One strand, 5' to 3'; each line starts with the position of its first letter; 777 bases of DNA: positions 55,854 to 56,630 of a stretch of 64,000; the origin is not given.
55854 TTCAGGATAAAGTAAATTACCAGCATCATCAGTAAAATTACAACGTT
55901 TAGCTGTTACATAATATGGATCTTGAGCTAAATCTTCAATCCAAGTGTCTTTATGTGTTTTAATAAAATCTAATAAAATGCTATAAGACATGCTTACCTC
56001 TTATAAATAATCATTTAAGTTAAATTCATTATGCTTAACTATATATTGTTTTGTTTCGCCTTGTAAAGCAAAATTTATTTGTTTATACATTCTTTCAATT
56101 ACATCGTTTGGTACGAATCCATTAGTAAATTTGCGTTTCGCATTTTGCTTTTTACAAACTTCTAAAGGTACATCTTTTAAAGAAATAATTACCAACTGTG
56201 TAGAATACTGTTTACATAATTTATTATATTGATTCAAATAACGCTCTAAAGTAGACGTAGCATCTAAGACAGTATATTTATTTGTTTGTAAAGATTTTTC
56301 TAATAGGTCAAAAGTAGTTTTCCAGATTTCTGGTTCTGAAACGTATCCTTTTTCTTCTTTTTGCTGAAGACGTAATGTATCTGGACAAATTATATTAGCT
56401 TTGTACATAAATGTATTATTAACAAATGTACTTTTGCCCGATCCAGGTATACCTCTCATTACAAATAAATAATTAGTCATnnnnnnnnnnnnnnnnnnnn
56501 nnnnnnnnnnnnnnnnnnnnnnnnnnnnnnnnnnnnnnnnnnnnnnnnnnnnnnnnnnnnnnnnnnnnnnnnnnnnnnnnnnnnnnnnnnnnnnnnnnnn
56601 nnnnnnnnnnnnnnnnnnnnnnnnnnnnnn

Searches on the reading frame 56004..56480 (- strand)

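Call 77: search_protein_families(library=pfam, proteins=[window:56004-56480:-], max_evalue=0.01)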
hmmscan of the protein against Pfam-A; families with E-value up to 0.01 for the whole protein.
window:56004-56480:- (159 aa): 4 families
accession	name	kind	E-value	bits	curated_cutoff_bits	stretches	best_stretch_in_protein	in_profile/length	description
PF13671.12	AAA_33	-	1.7e-15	58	27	1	5-134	1-139/143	AAA domain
PF08433.16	KTI12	-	5.5e-08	33.1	22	1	5-133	3-135/271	Chromatin associated protein KTI12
PF01443.25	Viral_helicase1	-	0.0058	16.9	21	1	7-79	2-72/228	Viral superfamily 1 RNA helicase core domain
PF09848.15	SLFN-g3_helicase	-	0.0083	15.9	24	1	5-91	3-79/354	Schlafen group 3, DNA/RNA helicase domain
